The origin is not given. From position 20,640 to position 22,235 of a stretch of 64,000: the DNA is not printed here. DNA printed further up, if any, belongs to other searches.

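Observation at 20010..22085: Sensor kinase with a degenerate [FeFe]-hydrogenase H-domain and three extra Fe-S modules as its input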

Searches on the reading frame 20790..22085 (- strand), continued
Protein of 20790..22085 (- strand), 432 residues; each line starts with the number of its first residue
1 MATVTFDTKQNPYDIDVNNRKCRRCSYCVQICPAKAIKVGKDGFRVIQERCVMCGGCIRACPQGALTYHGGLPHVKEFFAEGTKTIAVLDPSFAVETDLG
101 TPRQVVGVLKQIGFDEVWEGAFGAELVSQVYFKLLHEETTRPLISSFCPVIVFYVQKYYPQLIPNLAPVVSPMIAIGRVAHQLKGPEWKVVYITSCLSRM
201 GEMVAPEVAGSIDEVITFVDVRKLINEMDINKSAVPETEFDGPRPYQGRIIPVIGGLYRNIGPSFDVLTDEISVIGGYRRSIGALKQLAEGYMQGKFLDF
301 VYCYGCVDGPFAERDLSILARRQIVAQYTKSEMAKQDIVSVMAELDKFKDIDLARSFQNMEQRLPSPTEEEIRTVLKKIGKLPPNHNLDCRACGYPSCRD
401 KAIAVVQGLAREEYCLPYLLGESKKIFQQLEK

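Call 49: find_encoding_contigs(protein=P0122, flank=10000, max_places=2)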
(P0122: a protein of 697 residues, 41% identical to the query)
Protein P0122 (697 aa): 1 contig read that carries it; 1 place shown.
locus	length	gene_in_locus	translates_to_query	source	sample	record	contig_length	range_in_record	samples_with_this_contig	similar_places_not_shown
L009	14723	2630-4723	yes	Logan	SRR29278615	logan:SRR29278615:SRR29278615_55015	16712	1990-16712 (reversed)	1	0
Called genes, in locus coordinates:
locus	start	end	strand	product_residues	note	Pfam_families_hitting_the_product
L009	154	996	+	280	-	PF05681:Fumerase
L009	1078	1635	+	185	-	PF05683:Fumerase_C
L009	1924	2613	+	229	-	PF00072:Response_reg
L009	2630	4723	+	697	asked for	PF12838:Fer4_7, PF13187:Fer4_9, PF13237:Fer4_10 (weak), PF14697:Fer4_21 (weak), PF02906:Fe_hyd_lg_C, PF04060:FeS, PF00512:HisKA, PF02518:HATPase_c, +3 more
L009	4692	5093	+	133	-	PF00072:Response_reg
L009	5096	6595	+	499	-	PF00072:Response_reg, PF00512:HisKA, PF02518:HATPase_c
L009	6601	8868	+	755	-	PF00175:NAD_binding_1 (weak), PF10418:DHODB_Fe-S_bind, PF14691:Fer4_20, PF01262:AlaDh_PNT_C (faint), PF00070:Pyr_redox (faint), PF07992:Pyr_redox_2, PF13450:NAD_binding_8 (weak), PF13738:Pyr_redox_3 (weak)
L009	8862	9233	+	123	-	PF07085:DRTGG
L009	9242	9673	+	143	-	PF13581:HATPase_c_2 (weak), PF02518:HATPase_c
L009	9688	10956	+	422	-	PF00037:Fer4 (weak), PF12838:Fer4_7, PF13187:Fer4_9, PF13237:Fer4_10, PF14697:Fer4_21, PF25160:LdpA_Fe-S-bd (weak), PF02906:Fe_hyd_lg_C, PF04060:FeS, +1 more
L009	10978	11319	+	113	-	-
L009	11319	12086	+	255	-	PF02811:PHP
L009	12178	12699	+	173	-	PF02518:HATPase_c, PF13589:HATPase_c_3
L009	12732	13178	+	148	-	PF01257:2Fe-2S_thioredx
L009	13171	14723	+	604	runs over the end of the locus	PF01257:2Fe-2S_thioredx (weak), PF01512:Complex1_51K, PF10531:SLBB (weak), PF10589:NADH_4Fe-4S, PF13237:Fer4_10, PF00037:Fer4, PF12797:Fer4_2 (weak), PF12837:Fer4_6 (weak), +3 more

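Call 50: find_encoding_contigs(protein=P0121, flank=10000, max_places=2)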
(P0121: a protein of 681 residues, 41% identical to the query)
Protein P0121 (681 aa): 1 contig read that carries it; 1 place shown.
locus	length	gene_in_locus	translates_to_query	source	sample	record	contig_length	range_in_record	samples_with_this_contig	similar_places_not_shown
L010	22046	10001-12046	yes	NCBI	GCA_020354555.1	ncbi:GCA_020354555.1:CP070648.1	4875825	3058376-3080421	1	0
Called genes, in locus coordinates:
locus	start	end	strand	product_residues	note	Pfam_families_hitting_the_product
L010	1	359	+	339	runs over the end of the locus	-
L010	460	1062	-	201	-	PF00248:Aldo_ket_red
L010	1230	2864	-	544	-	PF06418:CTP_synth_N, PF00117:GATase, PF07722:Peptidase_C26 (faint)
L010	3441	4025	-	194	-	PF00294:PfkB (weak), PF08543:Phos_pyr_kin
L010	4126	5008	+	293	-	PF06968:BATS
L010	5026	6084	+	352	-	PF04055:Radical_SAM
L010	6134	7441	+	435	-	PF02421:FeoB_N (weak), PF00350:Dynamin_N (faint), PF01926:MMR_HSR1, PF18128:HydF_dimer, PF18133:HydF_tetramer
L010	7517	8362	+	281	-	PF10418:DHODB_Fe-S_bind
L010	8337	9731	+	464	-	PF14691:Fer4_20, PF01262:AlaDh_PNT_C (faint), PF07992:Pyr_redox_2, PF13450:NAD_binding_8 (weak), PF13738:Pyr_redox_3 (faint), PF00070:Pyr_redox (weak)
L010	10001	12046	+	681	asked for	PF12838:Fer4_7 (weak), PF13187:Fer4_9 (weak), PF13237:Fer4_10, PF25160:LdpA_Fe-S-bd (weak), PF02906:Fe_hyd_lg_C, PF04060:FeS, PF00512:HisKA, PF02518:HATPase_c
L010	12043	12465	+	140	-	PF00072:Response_reg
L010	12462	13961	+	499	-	PF00072:Response_reg, PF00989:PAS (weak), PF08448:PAS_4, PF13188:PAS_8 (faint), PF13426:PAS_9 (weak), PF00512:HisKA, PF02518:HATPase_c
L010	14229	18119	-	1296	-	PF08309:LVIVD, PF08308:PEGA (faint), PF13620:CarboxypepD_reg, PF14686:fn3_3 (weak), PF17210:SdrD_B (faint), PF13620:CarboxypepD_reg, PF13715:CarbopepD_reg_2 (weak), PF13620:CarboxypepD_reg, +3 more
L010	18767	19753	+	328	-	PF02638:GHL10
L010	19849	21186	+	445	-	PF00884:Sulfatase, PF01663:Phosphodiest (weak), PF16347:SGSH_C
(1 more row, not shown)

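Call 60: find_encoding_contigs(protein=P0195, flank=10000, max_places=1)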
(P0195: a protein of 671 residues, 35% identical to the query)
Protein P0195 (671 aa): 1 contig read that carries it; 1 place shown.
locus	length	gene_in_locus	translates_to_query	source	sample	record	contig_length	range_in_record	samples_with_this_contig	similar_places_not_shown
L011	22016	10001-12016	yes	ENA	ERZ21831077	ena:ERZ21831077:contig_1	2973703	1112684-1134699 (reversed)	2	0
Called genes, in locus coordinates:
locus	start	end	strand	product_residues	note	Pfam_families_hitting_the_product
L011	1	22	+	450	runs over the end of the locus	PF04389:Peptidase_M28, PF01546:Peptidase_M20 (faint)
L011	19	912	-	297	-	PF00892:EamA, PF03151:TPT (weak), PF00892:EamA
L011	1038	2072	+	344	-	PF00685:Sulfotransfer_1, PF13469:Sulfotransfer_3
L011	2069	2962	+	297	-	PF00483:NTP_transferase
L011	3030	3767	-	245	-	PF00657:Lipase_GDSL (weak), PF13472:Lipase_GDSL_2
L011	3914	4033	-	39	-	-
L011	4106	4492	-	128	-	PF01850:PIN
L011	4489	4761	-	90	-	PF07704:PSK_trans_fac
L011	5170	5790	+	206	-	PF06971:Put_DNA-bind_N, PF02629:CoA_binding, PF01408:GFO_IDH_MocA (weak)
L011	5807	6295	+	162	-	PF01257:2Fe-2S_thioredx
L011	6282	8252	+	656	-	PF01512:Complex1_51K, PF10589:NADH_4Fe-4S, PF12797:Fer4_2 (faint), PF12838:Fer4_7 (weak), PF13187:Fer4_9 (weak), PF13237:Fer4_10, PF14697:Fer4_21, PF00037:Fer4 (weak)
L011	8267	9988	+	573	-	PF00111:Fer2 (weak), PF13510:Fer2_4, PF10588:NADH-G_4Fe-4S_3, PF13237:Fer4_10, PF22117:Fer4_Nqo3, PF12838:Fer4_7, PF02906:Fe_hyd_lg_C, PF02256:Fe_hyd_SSU, +7 more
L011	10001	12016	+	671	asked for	PF02906:Fe_hyd_lg_C, PF04060:FeS, PF00512:HisKA (faint), PF02518:HATPase_c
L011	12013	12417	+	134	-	PF00072:Response_reg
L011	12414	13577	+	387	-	PF00072:Response_reg, PF13581:HATPase_c_2 (faint), PF00512:HisKA, PF02518:HATPase_c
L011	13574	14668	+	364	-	PF04055:Radical_SAM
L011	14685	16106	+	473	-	PF04055:Radical_SAM, PF06968:BATS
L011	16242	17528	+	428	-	PF02812:ELFV_dehydrog_N, PF00208:ELFV_dehydrog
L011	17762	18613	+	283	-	PF00583:Acetyltransf_1, PF13673:Acetyltransf_10 (weak), PF18014:Acetyltransf_18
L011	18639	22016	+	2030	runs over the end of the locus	PF09099:Qn_am_d_aIII (faint)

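Call 61: find_encoding_contigs(protein=P0173, flank=10000, max_places=1)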
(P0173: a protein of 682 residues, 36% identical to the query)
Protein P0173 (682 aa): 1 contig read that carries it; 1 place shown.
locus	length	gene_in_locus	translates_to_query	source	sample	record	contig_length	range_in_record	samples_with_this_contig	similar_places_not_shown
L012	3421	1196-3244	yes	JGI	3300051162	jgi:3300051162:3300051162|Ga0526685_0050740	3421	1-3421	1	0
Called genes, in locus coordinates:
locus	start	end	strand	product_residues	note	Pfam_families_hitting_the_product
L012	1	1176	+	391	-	?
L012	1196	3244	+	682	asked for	PF13237:Fer4_10 (weak), PF14697:Fer4_21 (faint), PF02906:Fe_hyd_lg_C, PF04060:FeS (faint), PF00512:HisKA, PF02518:HATPase_c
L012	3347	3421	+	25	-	?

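Call 62: find_encoding_contigs(protein=P0123, flank=10000, max_places=1)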
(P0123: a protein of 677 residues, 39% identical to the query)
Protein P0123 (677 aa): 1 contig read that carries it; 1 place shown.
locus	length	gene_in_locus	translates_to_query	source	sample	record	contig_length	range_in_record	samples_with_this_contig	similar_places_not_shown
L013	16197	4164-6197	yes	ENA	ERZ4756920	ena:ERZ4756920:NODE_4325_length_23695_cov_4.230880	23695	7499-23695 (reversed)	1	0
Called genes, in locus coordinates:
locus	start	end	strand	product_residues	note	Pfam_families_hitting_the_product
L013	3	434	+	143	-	?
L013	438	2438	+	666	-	PF01512:Complex1_51K, PF10531:SLBB (weak), PF10589:NADH_4Fe-4S, PF00037:Fer4 (weak), PF12837:Fer4_6 (weak), PF13187:Fer4_9 (weak), PF13237:Fer4_10 (weak), PF14697:Fer4_21 (weak)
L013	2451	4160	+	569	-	PF00111:Fer2 (weak), PF13510:Fer2_4, PF10588:NADH-G_4Fe-4S_3, PF12837:Fer4_6 (weak), PF22117:Fer4_Nqo3, PF12838:Fer4_7 (weak), PF02906:Fe_hyd_lg_C, PF02256:Fe_hyd_SSU, +2 more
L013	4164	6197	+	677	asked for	PF12838:Fer4_7 (weak), PF13187:Fer4_9 (weak), PF13237:Fer4_10, PF25160:LdpA_Fe-S-bd (weak), PF02906:Fe_hyd_lg_C, PF04060:FeS, PF00512:HisKA, PF02518:HATPase_c, +1 more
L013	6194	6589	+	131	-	PF00072:Response_reg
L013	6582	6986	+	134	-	PF00072:Response_reg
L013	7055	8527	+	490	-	PF00072:Response_reg, PF00989:PAS, PF13188:PAS_8 (weak), PF08448:PAS_4, PF13426:PAS_9, PF00512:HisKA, PF13581:HATPase_c_2 (faint), PF02518:HATPase_c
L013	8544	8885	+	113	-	PF07085:DRTGG (weak)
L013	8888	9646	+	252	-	PF02811:PHP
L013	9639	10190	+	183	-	PF02518:HATPase_c, PF13589:HATPase_c_3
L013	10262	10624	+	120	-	PF01257:2Fe-2S_thioredx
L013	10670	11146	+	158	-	PF01257:2Fe-2S_thioredx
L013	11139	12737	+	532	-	PF01512:Complex1_51K, PF10531:SLBB, PF10589:NADH_4Fe-4S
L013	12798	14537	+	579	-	PF13510:Fer2_4, PF10588:NADH-G_4Fe-4S_3, PF13237:Fer4_10 (faint), PF14697:Fer4_21 (weak), PF02906:Fe_hyd_lg_C, PF02256:Fe_hyd_SSU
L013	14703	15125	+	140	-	-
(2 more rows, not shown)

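Call 80: find_related_loci(query=A3, collection=metagenome_contigs, flank=10000)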
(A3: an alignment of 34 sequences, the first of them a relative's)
Query A3 (691 aa) in metagenome_contigs; peptide patterns used: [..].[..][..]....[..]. (x = any residue, [..] = any of these).
600 stretches matched a pattern (row limit reached: there are more); 469 encode a relative of the query (tblastn E <= 1e-3); the best 80 are kept; 80 distinct loci.
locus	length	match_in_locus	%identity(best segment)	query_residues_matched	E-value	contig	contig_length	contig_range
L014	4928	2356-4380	66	9-683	0e+0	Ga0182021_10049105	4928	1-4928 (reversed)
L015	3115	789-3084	63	7-671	0e+0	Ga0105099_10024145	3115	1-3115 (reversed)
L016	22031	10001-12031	68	14-690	0e+0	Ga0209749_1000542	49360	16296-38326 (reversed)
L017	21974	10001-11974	46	15-671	0e+0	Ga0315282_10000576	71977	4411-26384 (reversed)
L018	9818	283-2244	46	21-679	0e+0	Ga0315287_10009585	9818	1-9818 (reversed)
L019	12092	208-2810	44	21-684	0e+0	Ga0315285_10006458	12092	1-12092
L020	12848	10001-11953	45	21-676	0e+0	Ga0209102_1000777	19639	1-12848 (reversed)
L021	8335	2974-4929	44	21-675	5e-180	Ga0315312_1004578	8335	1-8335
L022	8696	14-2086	40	5-671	6e-176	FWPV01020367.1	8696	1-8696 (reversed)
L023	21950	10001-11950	41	21-671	6e-176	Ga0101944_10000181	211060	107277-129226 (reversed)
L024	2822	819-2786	41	21-675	0e+0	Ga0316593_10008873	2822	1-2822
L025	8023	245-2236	43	21-689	3e-174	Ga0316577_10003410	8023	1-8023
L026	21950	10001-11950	41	21-671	6e-173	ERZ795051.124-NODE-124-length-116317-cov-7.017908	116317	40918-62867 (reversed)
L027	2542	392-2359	43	19-671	0e+0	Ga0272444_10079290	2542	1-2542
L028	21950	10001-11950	41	21-671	3e-172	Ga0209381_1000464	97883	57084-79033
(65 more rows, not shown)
